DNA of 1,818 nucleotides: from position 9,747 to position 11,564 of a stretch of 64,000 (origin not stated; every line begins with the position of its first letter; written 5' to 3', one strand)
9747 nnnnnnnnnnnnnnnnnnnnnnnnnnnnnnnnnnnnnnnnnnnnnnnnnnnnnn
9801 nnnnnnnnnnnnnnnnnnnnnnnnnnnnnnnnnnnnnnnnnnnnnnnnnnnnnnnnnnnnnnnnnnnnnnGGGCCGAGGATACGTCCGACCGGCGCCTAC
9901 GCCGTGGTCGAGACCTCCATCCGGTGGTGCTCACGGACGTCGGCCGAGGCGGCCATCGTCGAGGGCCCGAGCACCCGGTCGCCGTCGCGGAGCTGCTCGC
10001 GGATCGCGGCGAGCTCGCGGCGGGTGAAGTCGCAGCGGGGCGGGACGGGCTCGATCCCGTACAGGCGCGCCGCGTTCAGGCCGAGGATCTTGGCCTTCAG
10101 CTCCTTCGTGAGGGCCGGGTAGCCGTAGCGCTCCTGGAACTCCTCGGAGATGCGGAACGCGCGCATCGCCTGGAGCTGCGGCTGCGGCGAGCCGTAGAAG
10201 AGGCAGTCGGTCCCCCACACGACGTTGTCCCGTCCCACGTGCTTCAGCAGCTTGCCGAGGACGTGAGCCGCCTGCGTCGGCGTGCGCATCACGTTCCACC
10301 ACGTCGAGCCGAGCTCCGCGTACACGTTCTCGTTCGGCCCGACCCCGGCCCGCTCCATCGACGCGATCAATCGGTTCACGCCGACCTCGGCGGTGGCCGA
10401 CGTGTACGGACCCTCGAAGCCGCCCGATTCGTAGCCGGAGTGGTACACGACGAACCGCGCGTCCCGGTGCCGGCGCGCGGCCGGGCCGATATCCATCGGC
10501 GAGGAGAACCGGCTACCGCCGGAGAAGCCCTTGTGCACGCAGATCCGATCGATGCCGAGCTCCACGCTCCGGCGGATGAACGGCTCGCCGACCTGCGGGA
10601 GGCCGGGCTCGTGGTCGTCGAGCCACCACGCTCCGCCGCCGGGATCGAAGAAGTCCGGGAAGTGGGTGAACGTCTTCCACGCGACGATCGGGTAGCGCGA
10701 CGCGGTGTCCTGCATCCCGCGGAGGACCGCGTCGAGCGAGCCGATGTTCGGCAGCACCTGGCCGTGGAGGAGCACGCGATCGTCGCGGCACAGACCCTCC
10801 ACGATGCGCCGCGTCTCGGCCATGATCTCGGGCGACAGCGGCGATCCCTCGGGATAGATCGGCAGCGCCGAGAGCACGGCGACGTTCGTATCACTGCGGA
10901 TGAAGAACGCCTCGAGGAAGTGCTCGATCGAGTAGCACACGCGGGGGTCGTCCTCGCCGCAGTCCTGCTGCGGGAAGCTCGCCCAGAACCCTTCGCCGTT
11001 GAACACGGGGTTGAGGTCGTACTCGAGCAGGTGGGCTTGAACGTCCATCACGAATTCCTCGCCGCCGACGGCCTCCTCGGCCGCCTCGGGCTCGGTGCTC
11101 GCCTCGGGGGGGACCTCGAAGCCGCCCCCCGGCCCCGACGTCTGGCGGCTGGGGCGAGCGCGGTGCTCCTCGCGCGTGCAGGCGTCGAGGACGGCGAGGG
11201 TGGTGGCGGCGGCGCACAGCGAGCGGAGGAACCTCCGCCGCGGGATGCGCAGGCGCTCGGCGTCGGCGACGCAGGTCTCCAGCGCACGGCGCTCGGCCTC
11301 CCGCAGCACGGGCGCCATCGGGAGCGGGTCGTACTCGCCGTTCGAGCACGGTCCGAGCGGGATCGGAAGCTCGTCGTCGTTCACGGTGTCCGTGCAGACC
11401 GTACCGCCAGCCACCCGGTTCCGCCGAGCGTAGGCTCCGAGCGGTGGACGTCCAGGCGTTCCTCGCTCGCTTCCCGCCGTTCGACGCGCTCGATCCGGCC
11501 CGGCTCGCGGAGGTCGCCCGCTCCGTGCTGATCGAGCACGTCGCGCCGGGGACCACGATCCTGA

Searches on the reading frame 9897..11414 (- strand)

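Call 7: search_protein_families(library=pfam, proteins=[window:9897-11414:-])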
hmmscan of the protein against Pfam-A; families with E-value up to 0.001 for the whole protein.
window:9897-11414:- (505 aa): 1 family
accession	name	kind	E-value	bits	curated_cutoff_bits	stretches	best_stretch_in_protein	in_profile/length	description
PF04909.20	Amidohydro_2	-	2.4e-14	54.2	26.4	1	257-454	115-289/289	Amidohydrolase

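Call 8: search_protein_families(library=ncbifam, proteins=[window:9897-11414:-])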
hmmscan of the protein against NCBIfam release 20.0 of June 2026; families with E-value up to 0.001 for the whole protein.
window:9897-11414:- (505 aa): 0 families

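Call 90: search_protein_families(library=pfam, proteins=[window:9897-11414:-], max_evalue=0.001)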
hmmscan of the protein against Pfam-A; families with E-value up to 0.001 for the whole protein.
window:9897-11414:- (505 aa): 1 family
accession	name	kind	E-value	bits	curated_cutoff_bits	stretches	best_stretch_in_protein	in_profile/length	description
PF04909.20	Amidohydro_2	-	2.4e-14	54.2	26.4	1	257-454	115-289/289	Amidohydrolase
